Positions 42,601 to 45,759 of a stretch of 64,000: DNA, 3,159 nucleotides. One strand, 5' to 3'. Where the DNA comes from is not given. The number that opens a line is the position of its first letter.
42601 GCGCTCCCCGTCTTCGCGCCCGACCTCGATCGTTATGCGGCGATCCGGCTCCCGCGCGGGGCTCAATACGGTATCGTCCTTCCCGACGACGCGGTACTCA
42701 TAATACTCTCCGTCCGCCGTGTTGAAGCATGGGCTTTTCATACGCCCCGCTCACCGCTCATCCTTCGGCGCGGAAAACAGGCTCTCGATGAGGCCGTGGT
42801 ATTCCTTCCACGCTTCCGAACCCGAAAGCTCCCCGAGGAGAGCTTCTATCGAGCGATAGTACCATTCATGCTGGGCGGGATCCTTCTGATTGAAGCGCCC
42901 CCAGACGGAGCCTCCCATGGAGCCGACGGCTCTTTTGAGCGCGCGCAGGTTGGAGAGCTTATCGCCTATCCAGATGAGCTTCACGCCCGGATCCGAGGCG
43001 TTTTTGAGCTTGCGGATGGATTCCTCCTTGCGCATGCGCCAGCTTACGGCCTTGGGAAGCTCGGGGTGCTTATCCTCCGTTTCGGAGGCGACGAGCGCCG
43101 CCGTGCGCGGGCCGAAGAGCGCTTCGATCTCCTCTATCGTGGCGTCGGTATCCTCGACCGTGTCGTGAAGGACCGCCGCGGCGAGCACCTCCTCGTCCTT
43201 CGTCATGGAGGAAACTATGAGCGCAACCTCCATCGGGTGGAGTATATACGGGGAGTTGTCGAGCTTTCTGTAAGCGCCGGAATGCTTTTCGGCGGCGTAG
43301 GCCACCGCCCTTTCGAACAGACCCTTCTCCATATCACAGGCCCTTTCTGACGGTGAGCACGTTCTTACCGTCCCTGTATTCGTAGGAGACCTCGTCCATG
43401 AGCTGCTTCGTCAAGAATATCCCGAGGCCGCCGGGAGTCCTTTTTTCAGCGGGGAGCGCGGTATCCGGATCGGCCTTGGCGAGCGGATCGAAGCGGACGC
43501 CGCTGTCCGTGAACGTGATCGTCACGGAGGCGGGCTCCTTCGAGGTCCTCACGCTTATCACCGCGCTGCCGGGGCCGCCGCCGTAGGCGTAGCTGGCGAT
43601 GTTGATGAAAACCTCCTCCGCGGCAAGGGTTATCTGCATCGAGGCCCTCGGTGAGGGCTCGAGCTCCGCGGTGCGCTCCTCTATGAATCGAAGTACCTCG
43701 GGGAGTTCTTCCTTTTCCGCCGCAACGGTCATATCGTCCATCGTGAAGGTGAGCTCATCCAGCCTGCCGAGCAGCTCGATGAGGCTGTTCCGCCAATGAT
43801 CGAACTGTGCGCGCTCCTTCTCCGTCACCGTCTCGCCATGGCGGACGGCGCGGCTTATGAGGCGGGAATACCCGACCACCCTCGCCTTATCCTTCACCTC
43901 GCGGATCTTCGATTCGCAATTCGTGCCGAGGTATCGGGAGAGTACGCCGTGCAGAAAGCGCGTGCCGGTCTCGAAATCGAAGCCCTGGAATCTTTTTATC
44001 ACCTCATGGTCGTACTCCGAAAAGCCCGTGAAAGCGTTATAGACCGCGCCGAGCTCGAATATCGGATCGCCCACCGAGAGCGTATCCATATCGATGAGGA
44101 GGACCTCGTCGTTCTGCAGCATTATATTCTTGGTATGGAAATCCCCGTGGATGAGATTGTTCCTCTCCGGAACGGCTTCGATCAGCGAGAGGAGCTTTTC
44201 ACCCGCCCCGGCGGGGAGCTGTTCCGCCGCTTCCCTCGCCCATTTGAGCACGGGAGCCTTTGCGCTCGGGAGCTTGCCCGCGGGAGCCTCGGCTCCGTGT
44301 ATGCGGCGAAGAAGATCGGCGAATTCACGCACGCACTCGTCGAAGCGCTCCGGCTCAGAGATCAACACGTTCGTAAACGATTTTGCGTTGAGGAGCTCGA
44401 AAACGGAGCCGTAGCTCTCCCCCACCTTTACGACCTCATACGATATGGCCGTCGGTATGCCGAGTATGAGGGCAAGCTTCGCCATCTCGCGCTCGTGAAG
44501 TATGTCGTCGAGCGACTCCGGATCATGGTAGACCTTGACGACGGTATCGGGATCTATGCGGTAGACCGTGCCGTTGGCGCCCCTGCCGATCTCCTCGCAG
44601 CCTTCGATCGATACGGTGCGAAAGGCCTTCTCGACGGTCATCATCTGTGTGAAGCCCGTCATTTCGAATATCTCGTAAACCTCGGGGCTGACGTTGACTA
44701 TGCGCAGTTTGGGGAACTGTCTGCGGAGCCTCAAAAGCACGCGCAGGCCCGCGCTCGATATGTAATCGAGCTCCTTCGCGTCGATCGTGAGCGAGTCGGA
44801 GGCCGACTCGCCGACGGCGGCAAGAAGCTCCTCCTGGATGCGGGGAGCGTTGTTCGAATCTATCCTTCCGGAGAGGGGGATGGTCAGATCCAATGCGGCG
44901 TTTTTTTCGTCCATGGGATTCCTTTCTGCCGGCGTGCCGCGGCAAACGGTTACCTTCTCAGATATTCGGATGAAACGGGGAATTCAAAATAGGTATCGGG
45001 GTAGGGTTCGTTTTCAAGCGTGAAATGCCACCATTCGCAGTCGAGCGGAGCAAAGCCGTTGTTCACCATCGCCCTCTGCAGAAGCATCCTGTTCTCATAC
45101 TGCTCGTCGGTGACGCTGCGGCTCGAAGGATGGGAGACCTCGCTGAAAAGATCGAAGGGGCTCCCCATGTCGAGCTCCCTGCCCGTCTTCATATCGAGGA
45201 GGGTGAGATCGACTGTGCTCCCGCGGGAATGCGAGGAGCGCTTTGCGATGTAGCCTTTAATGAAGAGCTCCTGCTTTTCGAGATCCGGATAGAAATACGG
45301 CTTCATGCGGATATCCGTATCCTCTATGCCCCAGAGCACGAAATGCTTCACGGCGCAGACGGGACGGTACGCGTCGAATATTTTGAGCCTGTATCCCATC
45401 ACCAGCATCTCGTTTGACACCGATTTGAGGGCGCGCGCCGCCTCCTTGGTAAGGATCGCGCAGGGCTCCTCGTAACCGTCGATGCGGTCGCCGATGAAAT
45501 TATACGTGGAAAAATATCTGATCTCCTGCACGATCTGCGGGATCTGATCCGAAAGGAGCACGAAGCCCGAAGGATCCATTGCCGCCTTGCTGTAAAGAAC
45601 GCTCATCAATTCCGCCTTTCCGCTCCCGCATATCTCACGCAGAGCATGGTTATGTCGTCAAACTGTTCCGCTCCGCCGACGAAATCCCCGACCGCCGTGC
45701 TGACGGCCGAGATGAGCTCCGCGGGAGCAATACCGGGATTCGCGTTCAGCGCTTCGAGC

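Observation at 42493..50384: Eight-gene, sigma-factor-less partner-switching-like operon linking envelope sensors to a VanX-like dipeptidase and a (p)ppGpp-hydrolase-like HD protein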

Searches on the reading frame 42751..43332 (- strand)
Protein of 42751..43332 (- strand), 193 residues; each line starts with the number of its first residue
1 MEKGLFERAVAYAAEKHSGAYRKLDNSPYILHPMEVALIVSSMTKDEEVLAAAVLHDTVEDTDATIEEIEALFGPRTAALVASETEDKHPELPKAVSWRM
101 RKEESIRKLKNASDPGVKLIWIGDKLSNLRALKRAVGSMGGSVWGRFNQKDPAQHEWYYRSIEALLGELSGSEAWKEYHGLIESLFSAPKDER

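Call 4: search_protein_families(library=pfam, proteins=[window:42751-43332:-], max_evalue=0.01)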
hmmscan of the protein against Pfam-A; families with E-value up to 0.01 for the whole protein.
window:42751-43332:- (193 aa): 2 families
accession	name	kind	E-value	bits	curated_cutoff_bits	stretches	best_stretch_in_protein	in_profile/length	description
PF13328.12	HD_4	-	3.2e-22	79.4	27.2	1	9-135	1-130/156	HD domain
PF01966.28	HD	-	8e-06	26.6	22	1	30-128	2-115/116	HD domain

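Call 5: search_protein_families(library=ncbifam, proteins=[window:42751-43332:-], max_evalue=0.01)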
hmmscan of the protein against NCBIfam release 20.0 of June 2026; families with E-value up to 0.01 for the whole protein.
window:42751-43332:- (193 aa): 2 families
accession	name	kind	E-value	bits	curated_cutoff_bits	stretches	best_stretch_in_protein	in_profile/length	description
TIGR00691.1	spoT_relA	subfamily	2.8e-24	85.5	499.2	1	9-133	1-123/687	RelA/SpoT family protein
NF008303.0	PRK11092.1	equivalog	8.9e-17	60.5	947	1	8-132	25-147/702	bifunctional GTP diphosphokinase/guanosine-3',5'-bis pyrophosphate 3'-pyrophosphohydrolase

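Call 22: search_solved_structures(query=window:42751-43332:-, max_evalue=0.01, show_alignments=2)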
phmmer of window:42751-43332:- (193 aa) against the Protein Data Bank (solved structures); distinct sequences matched with E-value up to 0.01: 19.
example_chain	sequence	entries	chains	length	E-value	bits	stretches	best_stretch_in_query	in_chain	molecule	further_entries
4yf1_A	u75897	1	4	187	3.1e-26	95.8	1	5-164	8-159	Lmo0812 protein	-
3nr1_A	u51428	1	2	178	2.7e-20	76.5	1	8-137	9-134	HD domain-containing protein 3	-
7qoe_A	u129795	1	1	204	2.8e-20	76.4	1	6-162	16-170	HDc domain-containing protein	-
5vxa_A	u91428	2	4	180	2.6e-19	73.2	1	8-137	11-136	Guanosine-3',5'-bis(diphosphate) 3'-pyrophosphohydrolase MESH1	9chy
3nqw_A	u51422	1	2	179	1.9e-18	70.4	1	6-133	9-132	CG11900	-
7qoc_A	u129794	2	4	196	1.5e-17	67.5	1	8-185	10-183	Guanosine polyphosphate pyrophosphohydrolases/synthetases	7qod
7ohg_A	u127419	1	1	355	7.1e-16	62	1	6-134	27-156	Guanosine-3',5'-bis(Diphosphate) 3'-pyrophosphohydrolase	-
6s2t_A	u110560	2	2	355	7.1e-16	62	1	6-134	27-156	(P)ppGpp synthetase I, SpoT/RelA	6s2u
6s2v_A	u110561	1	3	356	7.1e-16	62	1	6-134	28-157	(P)ppGpp synthetase I, SpoT/RelA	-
8acu_A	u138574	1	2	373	1.6e-15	60.9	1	6-134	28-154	GTP pyrophosphokinase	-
6yxa_A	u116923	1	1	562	3.3e-15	59.9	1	6-134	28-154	GTP pyrophosphokinase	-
5xnx_A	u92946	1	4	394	3.7e-15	59.7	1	4-133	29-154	Bifunctional (p)ppGpp synthase/hydrolase RelA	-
8fr8_I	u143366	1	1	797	4.1e-15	59.6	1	5-133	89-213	GTP pyrophosphokinase RelA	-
7oiw_A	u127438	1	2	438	3.2e-14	56.7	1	12-134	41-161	GTP pyrophosphokinase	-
7qps_A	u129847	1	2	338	5.3e-13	52.7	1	15-132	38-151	ACT domain protein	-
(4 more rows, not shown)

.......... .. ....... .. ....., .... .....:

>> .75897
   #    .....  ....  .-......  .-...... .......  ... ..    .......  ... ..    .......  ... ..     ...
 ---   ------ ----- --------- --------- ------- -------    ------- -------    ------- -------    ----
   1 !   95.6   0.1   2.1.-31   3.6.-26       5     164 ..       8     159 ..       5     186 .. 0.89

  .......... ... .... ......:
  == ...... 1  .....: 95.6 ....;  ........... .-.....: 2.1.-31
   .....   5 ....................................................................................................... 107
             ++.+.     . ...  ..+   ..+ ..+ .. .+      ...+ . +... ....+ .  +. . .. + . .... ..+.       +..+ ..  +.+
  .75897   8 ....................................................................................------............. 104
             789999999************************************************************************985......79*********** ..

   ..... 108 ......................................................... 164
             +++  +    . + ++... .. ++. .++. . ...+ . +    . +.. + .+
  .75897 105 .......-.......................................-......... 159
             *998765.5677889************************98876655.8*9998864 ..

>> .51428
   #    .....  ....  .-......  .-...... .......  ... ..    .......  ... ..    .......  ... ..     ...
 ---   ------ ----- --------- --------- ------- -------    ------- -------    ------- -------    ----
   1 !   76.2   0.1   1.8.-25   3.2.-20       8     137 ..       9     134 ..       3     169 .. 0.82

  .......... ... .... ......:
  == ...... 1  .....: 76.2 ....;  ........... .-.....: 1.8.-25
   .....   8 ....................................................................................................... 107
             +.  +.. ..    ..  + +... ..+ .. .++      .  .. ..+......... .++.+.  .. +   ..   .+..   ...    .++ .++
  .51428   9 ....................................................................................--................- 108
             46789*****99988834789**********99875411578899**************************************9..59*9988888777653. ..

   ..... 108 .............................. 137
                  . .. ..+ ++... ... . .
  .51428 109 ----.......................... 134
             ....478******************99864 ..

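Call 52: find_related_loci(query=window:42751-43332:-, collection=metagenome_contigs, flank=7000)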
Query window:42751-43332:- (193 aa) in metagenome_contigs; peptide patterns used: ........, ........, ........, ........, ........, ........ (x = any residue, [..] = any of these).
147 stretches matched a pattern; 8 encode a relative of the query (tblastn E <= 1e-3); 8 distinct loci.
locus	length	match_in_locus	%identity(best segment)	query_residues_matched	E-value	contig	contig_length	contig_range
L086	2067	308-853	63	5-186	2e-80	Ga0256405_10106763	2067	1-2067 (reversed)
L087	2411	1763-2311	56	4-186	6e-71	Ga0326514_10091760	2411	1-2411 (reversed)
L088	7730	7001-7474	64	30-187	8e-66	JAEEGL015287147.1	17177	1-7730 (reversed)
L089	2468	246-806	54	5-192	3e-64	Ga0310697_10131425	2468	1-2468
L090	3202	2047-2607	54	5-192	2e-63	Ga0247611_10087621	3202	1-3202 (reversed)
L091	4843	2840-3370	43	5-186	3e-43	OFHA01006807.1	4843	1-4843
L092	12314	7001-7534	41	4-186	5e-42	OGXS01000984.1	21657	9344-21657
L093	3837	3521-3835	44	2-111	3e-25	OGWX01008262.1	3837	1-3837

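Call 55: find_homologous_proteins(query=window:42751-43332:-, max_evalue=0.00001)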
Query window:42751-43332:- (193 aa): 4954 proteins with E <= 0.00001 among 5580 candidates; the best 120 are listed.
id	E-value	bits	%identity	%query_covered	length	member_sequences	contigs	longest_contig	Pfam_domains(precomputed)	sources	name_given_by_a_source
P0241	8.6e-122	422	99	100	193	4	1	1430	PF13328.13,PF01966.29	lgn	-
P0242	1.1e-77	278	70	94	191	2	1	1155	PF13328.13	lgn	-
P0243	7.9e-77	276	70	94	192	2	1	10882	PF13328.13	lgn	-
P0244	1.6e-75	271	68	96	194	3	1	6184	PF13328.13,PF01966.29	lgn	-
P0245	3.7e-75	270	67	94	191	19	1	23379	PF13328.13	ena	-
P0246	4.5e-75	270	67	94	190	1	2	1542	PF13328.13,PF01966.29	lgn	-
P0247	1.2e-74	268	65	97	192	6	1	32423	PF13328.13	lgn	-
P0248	1.3e-74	268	65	95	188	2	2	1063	PF13328.13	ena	-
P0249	2.0e-74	268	65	97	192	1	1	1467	PF13328.13,PF01966.29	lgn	-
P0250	6.5e-74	266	64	97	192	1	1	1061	PF13328.13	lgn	-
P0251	7.1e-74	266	64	94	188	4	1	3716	PF13328.13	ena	-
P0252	4.6e-73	263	68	94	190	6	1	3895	PF13328.13,PF01966.29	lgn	-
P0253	4.7e-73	263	68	97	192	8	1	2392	PF13328.13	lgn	-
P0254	5.2e-73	263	65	95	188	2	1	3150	PF13328.13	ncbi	-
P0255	5.9e-73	263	67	94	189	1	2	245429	PF13328.13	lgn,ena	-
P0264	6.4e-72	259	63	95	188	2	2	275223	PF13328.13,PF01966.29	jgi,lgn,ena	-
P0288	1.2e-68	249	64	94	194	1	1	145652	PF13328.13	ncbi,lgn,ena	-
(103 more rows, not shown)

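Call 56: find_encoding_contigs(protein=P0255, flank=6000, max_places=1)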
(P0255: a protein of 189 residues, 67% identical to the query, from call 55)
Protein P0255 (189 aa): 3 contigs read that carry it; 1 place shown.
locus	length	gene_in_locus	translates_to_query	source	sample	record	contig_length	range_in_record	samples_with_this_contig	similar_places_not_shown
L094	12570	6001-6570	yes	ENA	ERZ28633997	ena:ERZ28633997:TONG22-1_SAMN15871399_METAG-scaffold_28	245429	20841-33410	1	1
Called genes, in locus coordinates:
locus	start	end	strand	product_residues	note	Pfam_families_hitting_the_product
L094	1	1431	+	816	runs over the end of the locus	-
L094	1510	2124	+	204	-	-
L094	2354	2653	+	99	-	PF01740:STAS, PF13466:STAS_2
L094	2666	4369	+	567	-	PF07228:SpoIIE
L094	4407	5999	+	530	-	PF01740:STAS, PF13466:STAS_2, PF01636:APH, PF13581:HATPase_c_2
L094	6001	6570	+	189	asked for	PF13328:HD_4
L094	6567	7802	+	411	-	PF02698:DUF218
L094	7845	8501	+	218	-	PF01427:Peptidase_M15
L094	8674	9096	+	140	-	PF00293:NUDIX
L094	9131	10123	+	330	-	-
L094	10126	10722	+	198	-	PF06177:QueT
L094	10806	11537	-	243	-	PF00376:MerR, PF13411:MerR_1, PF07739:TipAS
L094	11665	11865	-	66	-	PF01197:Ribosomal_L31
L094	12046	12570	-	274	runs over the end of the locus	PF07155:ECF-ribofla_trS, PF12822:ECF_trnsprt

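Call 57: find_encoding_contigs(protein=P0264, flank=6000, max_places=1)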
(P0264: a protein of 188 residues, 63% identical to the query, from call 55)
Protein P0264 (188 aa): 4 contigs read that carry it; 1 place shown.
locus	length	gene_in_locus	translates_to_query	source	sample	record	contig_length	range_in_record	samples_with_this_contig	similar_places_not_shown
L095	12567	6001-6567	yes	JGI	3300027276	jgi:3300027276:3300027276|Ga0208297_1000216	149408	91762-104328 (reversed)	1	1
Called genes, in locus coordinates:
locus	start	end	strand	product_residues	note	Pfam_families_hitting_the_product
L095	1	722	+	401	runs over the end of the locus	PF00109:ketoacyl-synt, PF08545:ACP_syn_III (faint), PF02801:Ketoacyl-synt_C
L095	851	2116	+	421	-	-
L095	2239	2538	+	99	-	PF01740:STAS, PF13466:STAS_2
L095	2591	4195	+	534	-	PF00375:SDF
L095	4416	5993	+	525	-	PF01740:STAS, PF13466:STAS_2 (weak), PF01636:APH, PF13581:HATPase_c_2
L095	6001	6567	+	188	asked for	PF13328:HD_4, PF01966:HD (weak)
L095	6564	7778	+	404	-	PF02698:DUF218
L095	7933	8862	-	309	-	PF00291:PALP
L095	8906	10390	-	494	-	PF08903:DUF1846, PF20921:DUF1846_C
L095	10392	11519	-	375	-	PF00248:Aldo_ket_red, PF13746:Fer4_18 (faint), PF13237:Fer4_10 (weak), PF13183:Fer4_8 (weak), PF13187:Fer4_9, PF13534:Fer4_17 (weak)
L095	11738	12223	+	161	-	PF02632:BioY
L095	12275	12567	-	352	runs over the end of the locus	-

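Call 58: find_encoding_contigs(protein=P0288, flank=6000, max_places=1)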
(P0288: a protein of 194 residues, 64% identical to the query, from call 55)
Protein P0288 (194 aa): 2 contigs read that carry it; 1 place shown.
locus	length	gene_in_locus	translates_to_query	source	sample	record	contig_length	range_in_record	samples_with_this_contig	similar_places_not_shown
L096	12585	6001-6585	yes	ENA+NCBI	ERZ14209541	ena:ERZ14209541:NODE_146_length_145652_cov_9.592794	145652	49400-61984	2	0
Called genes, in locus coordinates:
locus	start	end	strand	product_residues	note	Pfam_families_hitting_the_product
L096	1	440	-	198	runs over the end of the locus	-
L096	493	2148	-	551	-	PF00749:tRNA-synt_1c, PF03950:tRNA-synt_1c_C, PF20974:tRNA-synt_1c_C2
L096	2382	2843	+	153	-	PF01243:PNPOx_N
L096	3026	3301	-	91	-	PF13451:zf_Tbcl, PF23477:zf_Tbcl_2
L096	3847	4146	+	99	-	PF01740:STAS, PF13466:STAS_2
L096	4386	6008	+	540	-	PF01740:STAS, PF13466:STAS_2, PF01636:APH, PF13581:HATPase_c_2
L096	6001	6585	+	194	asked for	PF13328:HD_4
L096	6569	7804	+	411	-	PF02698:DUF218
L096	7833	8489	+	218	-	PF01427:Peptidase_M15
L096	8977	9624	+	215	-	PF13646:HEAT_2 (faint), PF02985:HEAT (faint)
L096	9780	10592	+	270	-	-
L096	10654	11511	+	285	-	-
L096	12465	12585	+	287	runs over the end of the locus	-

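Call 78: search_protein_families(library=pfam, proteins=[L095:2591-2995:+], max_evalue=5)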
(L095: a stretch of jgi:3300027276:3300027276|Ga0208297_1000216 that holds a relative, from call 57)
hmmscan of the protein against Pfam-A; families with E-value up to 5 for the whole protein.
L095:2591-2995:+ (135 aa): 0 families

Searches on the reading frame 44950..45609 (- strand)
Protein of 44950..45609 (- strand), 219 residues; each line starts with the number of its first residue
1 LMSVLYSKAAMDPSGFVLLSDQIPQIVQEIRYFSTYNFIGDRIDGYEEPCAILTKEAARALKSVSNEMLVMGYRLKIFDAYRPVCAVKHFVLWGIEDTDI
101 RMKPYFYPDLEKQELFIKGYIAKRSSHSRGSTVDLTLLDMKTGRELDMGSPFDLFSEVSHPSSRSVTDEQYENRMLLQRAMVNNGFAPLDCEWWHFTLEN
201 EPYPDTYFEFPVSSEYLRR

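Call 4: search_protein_families(library=pfam, proteins=[window:44950-45609:-], max_evalue=0.01)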
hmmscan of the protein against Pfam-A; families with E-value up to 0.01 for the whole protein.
window:44950-45609:- (219 aa): 1 family
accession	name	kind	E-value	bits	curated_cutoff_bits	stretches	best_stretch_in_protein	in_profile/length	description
PF01427.22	Peptidase_M15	-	2.9e-36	125.6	27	1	15-212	4-198/199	D-ala-D-ala dipeptidase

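Call 5: search_protein_families(library=ncbifam, proteins=[window:44950-45609:-], max_evalue=0.01)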
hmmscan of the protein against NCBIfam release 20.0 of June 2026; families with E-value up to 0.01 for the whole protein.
window:44950-45609:- (219 aa): 2 families
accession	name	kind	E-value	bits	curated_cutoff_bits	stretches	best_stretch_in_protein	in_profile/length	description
NF033115.1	dipept_VanX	equivalog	9e-60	201.9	320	1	15-212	2-199/199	D-Ala-D-Ala dipeptidase VanX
NF007557.0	PRK10178.1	equivalog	3e-31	108.5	176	1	14-200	5-170/188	D-alanyl-D-alanine dipeptidase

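Call 62: search_solved_structures(query=window:44950-45609:-, max_evalue=0.001, show_alignments=1)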
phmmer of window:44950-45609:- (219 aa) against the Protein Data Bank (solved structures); distinct sequences matched with E-value up to 0.001: 1.
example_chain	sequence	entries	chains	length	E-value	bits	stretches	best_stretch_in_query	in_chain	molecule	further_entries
1r44_A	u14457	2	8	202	8.4e-46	159.3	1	15-212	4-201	D-alanyl-D-alanine dipeptidase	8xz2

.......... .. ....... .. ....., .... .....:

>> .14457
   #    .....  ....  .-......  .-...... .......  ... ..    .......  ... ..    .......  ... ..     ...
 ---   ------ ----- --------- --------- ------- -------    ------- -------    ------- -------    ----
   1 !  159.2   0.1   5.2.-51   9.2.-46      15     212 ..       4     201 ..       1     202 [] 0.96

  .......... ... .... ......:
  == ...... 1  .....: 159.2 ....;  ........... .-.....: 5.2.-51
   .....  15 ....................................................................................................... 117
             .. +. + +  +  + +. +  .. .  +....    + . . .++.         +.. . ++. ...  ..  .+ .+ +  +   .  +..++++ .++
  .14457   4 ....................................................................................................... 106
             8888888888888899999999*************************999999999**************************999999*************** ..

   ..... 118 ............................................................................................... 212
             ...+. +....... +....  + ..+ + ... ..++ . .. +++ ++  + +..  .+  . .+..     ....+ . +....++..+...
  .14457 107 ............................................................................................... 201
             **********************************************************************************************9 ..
